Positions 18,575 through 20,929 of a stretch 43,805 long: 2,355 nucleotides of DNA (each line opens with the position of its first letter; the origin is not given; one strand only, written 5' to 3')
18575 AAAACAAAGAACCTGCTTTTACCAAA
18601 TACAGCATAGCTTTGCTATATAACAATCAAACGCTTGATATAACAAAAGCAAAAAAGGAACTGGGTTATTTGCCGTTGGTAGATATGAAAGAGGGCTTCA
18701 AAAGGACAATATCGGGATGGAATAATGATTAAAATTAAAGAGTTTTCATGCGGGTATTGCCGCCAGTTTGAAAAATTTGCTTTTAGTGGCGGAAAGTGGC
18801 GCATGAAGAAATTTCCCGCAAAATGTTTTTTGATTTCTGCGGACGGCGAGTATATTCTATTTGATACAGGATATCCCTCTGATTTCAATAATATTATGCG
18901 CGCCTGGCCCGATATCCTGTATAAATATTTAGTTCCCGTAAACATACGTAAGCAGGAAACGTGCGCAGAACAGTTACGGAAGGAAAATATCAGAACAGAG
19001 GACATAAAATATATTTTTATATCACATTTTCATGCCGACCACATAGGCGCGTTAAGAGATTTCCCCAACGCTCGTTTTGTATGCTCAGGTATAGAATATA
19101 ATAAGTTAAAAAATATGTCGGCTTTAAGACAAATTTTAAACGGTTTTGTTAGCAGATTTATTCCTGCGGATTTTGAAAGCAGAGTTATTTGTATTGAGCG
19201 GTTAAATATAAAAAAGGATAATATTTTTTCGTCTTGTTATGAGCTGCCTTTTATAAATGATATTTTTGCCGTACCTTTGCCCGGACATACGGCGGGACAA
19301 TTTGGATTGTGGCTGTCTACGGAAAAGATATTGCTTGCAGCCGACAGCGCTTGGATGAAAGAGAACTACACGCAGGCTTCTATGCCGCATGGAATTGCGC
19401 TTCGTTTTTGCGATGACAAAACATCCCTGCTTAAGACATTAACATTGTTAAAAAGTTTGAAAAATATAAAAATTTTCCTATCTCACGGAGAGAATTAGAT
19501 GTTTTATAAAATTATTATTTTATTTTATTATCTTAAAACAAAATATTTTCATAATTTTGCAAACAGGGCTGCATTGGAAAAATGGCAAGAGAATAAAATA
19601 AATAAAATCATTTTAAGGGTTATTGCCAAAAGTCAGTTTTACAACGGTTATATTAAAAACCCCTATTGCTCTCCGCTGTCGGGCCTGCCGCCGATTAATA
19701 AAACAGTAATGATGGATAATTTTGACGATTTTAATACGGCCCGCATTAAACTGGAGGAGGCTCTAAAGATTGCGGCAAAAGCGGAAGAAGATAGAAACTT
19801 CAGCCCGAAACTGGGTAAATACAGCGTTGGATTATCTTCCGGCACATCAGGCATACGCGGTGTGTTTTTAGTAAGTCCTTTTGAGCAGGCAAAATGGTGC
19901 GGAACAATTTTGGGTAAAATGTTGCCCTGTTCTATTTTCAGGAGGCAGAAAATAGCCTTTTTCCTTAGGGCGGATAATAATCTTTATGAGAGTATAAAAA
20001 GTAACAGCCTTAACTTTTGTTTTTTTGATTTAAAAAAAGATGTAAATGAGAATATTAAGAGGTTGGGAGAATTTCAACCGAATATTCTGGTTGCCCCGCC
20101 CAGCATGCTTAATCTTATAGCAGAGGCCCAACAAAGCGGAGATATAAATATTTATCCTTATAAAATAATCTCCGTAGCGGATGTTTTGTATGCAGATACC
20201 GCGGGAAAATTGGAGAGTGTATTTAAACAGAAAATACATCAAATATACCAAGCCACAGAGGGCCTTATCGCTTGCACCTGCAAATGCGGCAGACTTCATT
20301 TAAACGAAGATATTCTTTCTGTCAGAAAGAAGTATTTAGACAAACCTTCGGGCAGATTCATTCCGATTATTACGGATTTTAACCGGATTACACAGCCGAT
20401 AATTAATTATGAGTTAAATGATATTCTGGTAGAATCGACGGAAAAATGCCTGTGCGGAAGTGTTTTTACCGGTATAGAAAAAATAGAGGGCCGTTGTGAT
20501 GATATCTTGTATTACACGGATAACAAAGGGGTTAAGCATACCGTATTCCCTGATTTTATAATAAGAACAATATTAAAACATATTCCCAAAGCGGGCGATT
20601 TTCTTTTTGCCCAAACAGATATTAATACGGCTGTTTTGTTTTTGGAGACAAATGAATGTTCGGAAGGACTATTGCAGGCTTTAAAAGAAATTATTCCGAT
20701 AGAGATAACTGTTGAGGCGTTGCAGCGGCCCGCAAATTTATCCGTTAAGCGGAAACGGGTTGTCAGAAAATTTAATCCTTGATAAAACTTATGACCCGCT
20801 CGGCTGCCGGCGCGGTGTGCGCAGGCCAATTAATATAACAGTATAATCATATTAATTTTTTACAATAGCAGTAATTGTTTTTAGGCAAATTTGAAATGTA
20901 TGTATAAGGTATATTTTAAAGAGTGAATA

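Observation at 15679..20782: Translationally coupled five-gene cassette with Ole/beta-lactone-like logic built from non-canonical parts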

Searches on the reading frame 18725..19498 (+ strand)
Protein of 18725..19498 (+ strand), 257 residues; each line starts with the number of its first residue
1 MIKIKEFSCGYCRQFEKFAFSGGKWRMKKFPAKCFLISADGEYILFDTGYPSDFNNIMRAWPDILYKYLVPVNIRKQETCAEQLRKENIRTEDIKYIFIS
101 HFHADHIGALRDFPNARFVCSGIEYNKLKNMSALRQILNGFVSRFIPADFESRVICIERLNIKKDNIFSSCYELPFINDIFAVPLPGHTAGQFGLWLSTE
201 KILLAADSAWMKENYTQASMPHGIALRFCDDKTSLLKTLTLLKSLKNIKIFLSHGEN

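Call 3: search_protein_families(library=pfam, proteins=[window:18725-19498:+], max_evalue=0.01)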
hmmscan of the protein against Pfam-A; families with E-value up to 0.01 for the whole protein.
window:18725-19498:+ (257 aa): 3 families
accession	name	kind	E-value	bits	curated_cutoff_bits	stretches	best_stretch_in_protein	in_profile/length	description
PF00753.33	Lactamase_B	-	1.6e-19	71.1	22.7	1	30-254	4-196/196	Metallo-beta-lactamase superfamily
PF19583.5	ODP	-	0.00051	20.4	27.2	0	84-207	32-135/194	ODP family beta lactamase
PF12706.13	Lactamase_B_2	-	0.00079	19.5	27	1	74-115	11-52/200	Beta-lactamase superfamily domain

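Call 4: search_protein_families(library=ncbifam, proteins=[window:18725-19498:+], max_evalue=0.01)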
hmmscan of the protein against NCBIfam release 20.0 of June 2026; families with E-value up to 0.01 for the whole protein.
window:18725-19498:+ (257 aa): 14 families
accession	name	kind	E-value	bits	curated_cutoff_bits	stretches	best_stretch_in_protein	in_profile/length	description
NF045700.1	AHLLactAttM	equivalog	1.4e-20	73.9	390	1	7-233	7-225/257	AttM family quorum-quenching N-acyl homoserine lactonase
NF047925.1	pyridox_lacton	equivalog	3.4e-16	59.8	325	1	29-254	32-252/268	4-pyridoxolactonase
NF045699.1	AHLLactAiiA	equivalog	7.5e-16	58.1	375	2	26-130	28-132/251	quorum-quenching N-acyl homoserine lactonase AiiA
NF047976.1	lactonase_AhlS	equivalog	9.5e-14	51.1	475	1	26-226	37-232/276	AhlS family quorum-quenching N-acyl homoserine lactonase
NF047979.1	lactonase_AidB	equivalog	9.2e-09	34.9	360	1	82-228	82-223/271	AidB family quorum-quenching N-acyl homoserine lactonase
TIGR02651.1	RNase_Z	equivalog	3.3e-07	29.7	292.95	1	80-108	38-66/302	ribonuclease Z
NF000801.0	PRK00055.1-3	equivalog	4.5e-07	29.2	252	1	79-108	39-68/307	ribonuclease Z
NF033105.1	bla_subclass_B3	equivalog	2.1e-05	24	240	1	81-113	49-81/257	subclass B3 metallo-beta-lactamase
NF012229.1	bla_class_B_core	domain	5.4e-05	23.4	100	1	78-114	39-72/139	metallo-beta-lactamase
NF047919.1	lactonase_YtnP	equivalog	5.6e-05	22.5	425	1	72-129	78-144/274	YtnP family quorum-quenching lactonase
NF041257.1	GntH_guanitoxin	equivalog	0.0024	16.8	333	1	83-113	57-87/374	guanitoxin biosynthesis MBL fold metallo-hydrolase GntH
TIGR03413.1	GSH_gloB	equivalog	0.0026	17.2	200.8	0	81-114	34-64/248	hydroxyacylglutathione hydrolase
NF041809.1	Avs1a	equivalog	0.003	16.4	420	0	34-59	9-34/387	AVAST type 1 anti-phage system MBL fold metallo-hydrolase Avs1a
NF000456.2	blaMSI-1_fam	exception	0.0085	15.4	550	0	80-112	73-105/289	MSI-1 family subclass B3 metallo-beta-lactamase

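Call 20: search_solved_structures(query=window:18725-19495:+, max_evalue=0.001)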
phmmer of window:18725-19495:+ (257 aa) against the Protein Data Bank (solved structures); distinct sequences matched with E-value up to 0.001: 18.
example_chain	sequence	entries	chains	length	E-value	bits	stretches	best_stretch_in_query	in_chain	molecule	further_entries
9khq_A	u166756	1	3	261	3.7e-11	46.2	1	31-226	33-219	N-acylhomoserine lactonase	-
9kho_A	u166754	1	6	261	1.6e-10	44.1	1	31-226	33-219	N-acylhomoserine lactonase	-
6cgy_A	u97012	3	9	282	2.9e-10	43.3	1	29-229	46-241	Beta-lactamase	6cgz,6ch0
2a7m_A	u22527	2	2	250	8.6e-10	41.7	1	26-128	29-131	N-acyl homoserine lactone hydrolase | N-acyl homoserine lactonase AiiA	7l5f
2br6_A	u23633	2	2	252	8.8e-10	41.7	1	26-128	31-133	AIIA-LIKE PROTEIN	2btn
3dha_A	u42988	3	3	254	9.1e-10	41.6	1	26-128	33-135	N-Acyl Homoserine Lactone Hydrolase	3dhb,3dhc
5eh9_A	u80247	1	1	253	9.2e-10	41.6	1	26-128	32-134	N-acyl homoserine lactonase AiiA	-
6n9q_P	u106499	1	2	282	1.1e-09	41.4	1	28-225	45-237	Lactonase GcL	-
6n9i_A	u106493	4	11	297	1.2e-09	41.2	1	28-225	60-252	Putative hydrolase | GcL lactonase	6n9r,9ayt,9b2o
4j5f_A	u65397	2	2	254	1.3e-09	41.2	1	26-128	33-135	N-acyl homoserine lactonase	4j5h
5eht_A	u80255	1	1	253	1.9e-09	40.6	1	13-217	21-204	N-acyl homoserine lactonase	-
9b2i_A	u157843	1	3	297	2.2e-09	40.4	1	28-225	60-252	quorum-quenching N-acyl-homoserine lactonase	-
9b2j_A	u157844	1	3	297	2.6e-09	40.2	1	28-224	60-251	quorum-quenching N-acyl-homoserine lactonase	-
9b2l_A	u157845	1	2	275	5e-09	39.2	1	28-225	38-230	quorum-quenching N-acyl-homoserine lactonase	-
9b2p_A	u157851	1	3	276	5e-09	39.2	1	28-225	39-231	quorum-quenching N-acyl-homoserine lactonase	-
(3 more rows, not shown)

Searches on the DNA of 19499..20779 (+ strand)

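Call 94: search_dna_similar(query=L089:6191-13072:+, collection=ecoli_genomes, mode=near, max_rows=12, rows=spread)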
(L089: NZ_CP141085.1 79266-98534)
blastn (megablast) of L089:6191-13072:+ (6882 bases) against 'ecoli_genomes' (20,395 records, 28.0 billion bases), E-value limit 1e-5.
Records with a match: 674; places in all: 675; records where one place covers at least 80% of the query: 673.
Genomes with a match: 674 of 5426; with a place that covers at least 80% of the query: 673. Places per genome that has any: lowest 1, median 1, highest 2. On chromosomes: 673 places; on plasmids: 2.
Best place of each record, by identity: >=99% 103; 95-99% 569; 90-95% 2.
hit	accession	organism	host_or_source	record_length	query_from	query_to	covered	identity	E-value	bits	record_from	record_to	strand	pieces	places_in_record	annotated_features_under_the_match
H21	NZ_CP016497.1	Escherichia coli strain UPEC 26-1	Homo sapiens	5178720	1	6882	100%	100.0%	0e+0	12709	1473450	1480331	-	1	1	F390 synthetase-related protein | sterol desaturase family protein | acyl-CoA desaturase | NAD-dependent epimerase/dehydratase family protein | 3-oxoacyl-[acyl-carrier-protein] synthase III C-terminal ... | and 2 other names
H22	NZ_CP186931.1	Escherichia coli strain DLL7555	clinical isolate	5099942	1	6882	100%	100.0%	0e+0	12704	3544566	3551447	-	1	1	F390 synthetase-related protein | sterol desaturase family protein | acyl-CoA desaturase | NAD-dependent epimerase/dehydratase family protein | 3-oxoacyl-[acyl-carrier-protein] synthase III C-terminal ... | and 2 other names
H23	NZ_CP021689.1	Escherichia coli strain AR_0058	missing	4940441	1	6882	100%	98.8%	0e+0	12244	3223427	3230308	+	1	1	F390 synthetase-related protein | sterol desaturase family protein | fatty acid desaturase family protein | NAD-dependent epimerase/dehydratase family protein | 3-oxoacyl-[acyl-carrier-protein] synthase III C-terminal ... | and 2 other names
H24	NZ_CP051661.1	Escherichia coli strain 1162T7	Homo sapiens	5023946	1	6882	100%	98.8%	0e+0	12244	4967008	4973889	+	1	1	F390 synthetase-related protein | sterol desaturase family protein | fatty acid desaturase family protein | NAD-dependent epimerase/dehydratase family protein | 3-oxoacyl-[acyl-carrier-protein] synthase III C-terminal ... | and 2 other names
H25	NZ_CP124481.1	Escherichia coli strain AVS0756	wastewater efflux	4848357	1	6882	100%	98.8%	0e+0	12244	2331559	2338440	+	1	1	F390 synthetase-related protein | sterol desaturase family protein | fatty acid desaturase family protein | NAD-dependent epimerase/dehydratase family protein | 3-oxoacyl-[acyl-carrier-protein] synthase III C-terminal ... | and 2 other names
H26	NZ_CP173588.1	Escherichia coli strain 98194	Homo sapiens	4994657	1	6882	100%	98.8%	0e+0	12244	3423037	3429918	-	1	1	F390 synthetase-related protein | sterol desaturase family protein | acyl-CoA desaturase | NAD(P)-dependent oxidoreductase | 3-oxoacyl-[acyl-carrier-protein] synthase III C-terminal ... | and 2 other names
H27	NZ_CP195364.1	Escherichia coli strain 24AR0070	Homo sapiens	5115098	1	6882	100%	98.8%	0e+0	12244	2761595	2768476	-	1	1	F390 synthetase-related protein | sterol desaturase family protein | fatty acid desaturase family protein | NAD-dependent epimerase/dehydratase family protein | 3-oxoacyl-[acyl-carrier-protein] synthase III C-terminal ... | and 2 other names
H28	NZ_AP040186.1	Escherichia coli strain NR1430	Homo sapiens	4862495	1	6882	100%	98.8%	0e+0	12244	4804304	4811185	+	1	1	F390 synthetase-related protein | sterol desaturase family protein | fatty acid desaturase family protein | NAD-dependent epimerase/dehydratase family protein | 3-oxoacyl-[acyl-carrier-protein] synthase III C-terminal ... | and 2 other names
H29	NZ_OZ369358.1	Escherichia coli strain Esc20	not applicable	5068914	1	6882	100%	98.8%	0e+0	12244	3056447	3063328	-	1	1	F390 synthetase-related protein | sterol desaturase family protein | fatty acid desaturase family protein | NAD-dependent epimerase/dehydratase family protein | 3-oxoacyl-[acyl-carrier-protein] synthase III C-terminal ... | and 2 other names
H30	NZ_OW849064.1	Escherichia coli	Homo sapiens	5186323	1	6882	100%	98.8%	0e+0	12244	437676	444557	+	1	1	F390 synthetase-related protein | sterol desaturase family protein | fatty acid desaturase family protein | NAD-dependent epimerase/dehydratase family protein | 3-oxoacyl-[acyl-carrier-protein] synthase III C-terminal ... | and 2 other names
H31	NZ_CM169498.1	Escherichia coli strain EC03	Homo sapiens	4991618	1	6882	100%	98.8%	0e+0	12244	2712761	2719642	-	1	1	F390 synthetase-related protein | sterol desaturase family protein | fatty acid desaturase family protein | NAD-dependent epimerase/dehydratase family protein | 3-oxoacyl-[acyl-carrier-protein] synthase III C-terminal ... | and 2 other names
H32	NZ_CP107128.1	Escherichia coli strain S7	human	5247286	1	4796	70%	98.9%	0e+0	8562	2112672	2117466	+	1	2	F390 synthetase-related protein | NAD-dependent epimerase/dehydratase family protein | 3-oxoacyl-[acyl-carrier-protein] synthase III C-terminal ... | MBL fold metallo-hydrolase | phosphatase PAP2 family protein | and 1 other names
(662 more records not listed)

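Call 98: get_annotated_region(hit=H21, flank=2500)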
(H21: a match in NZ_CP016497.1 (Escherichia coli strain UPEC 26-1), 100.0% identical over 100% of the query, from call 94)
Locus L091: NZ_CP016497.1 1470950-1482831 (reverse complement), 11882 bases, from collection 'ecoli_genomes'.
description: Escherichia coli strain UPEC 26-1 chromosome, complete genome
organism: Escherichia coli strain UPEC 26-1 (NCBI taxid 562)
replicon: chromosome; assembly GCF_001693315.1
host: Homo sapiens; source: urine; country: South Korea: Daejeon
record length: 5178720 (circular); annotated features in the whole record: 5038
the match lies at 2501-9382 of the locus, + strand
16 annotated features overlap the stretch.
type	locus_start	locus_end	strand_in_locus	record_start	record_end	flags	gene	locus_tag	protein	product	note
CDS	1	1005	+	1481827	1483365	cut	narH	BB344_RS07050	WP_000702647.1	nitrate reductase subunit beta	-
CDS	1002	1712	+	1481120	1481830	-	narJ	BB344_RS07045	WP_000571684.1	nitrate reductase molybdenum cofactor assembly chaperone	-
CDS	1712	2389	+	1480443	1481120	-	narI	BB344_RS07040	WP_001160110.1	respiratory nitrate reductase subunit gamma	-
CDS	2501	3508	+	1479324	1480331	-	-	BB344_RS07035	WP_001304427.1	3-oxoacyl-[acyl-carrier-protein] synthase III C-terminal domain-containing protein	-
CDS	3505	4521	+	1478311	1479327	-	-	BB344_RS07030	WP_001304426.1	NAD-dependent epimerase/dehydratase family protein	-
CDS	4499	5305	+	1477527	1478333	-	-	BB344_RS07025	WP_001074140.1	MBL fold metallo-hydrolase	-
CDS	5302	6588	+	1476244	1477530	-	-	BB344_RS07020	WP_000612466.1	F390 synthetase-related protein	-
CDS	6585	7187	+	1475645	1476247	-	-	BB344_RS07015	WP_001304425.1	phosphatase PAP2 family protein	-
CDS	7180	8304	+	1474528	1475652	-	-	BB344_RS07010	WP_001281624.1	sterol desaturase family protein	-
CDS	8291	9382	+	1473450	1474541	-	-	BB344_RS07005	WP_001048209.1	acyl-CoA desaturase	-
ncRNA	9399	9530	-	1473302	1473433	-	-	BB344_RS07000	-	RtT sRNA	rtT sRNA, processed from tyrT transcript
tRNA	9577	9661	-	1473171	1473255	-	-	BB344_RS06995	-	tRNA-Tyr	-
tRNA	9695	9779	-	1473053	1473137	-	-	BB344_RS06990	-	tRNA-Tyr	-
CDS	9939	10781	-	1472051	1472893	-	purU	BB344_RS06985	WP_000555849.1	formyltetrahydrofolate deformylase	-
CDS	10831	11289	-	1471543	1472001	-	ychJ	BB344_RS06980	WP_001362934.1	YchJ family protein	-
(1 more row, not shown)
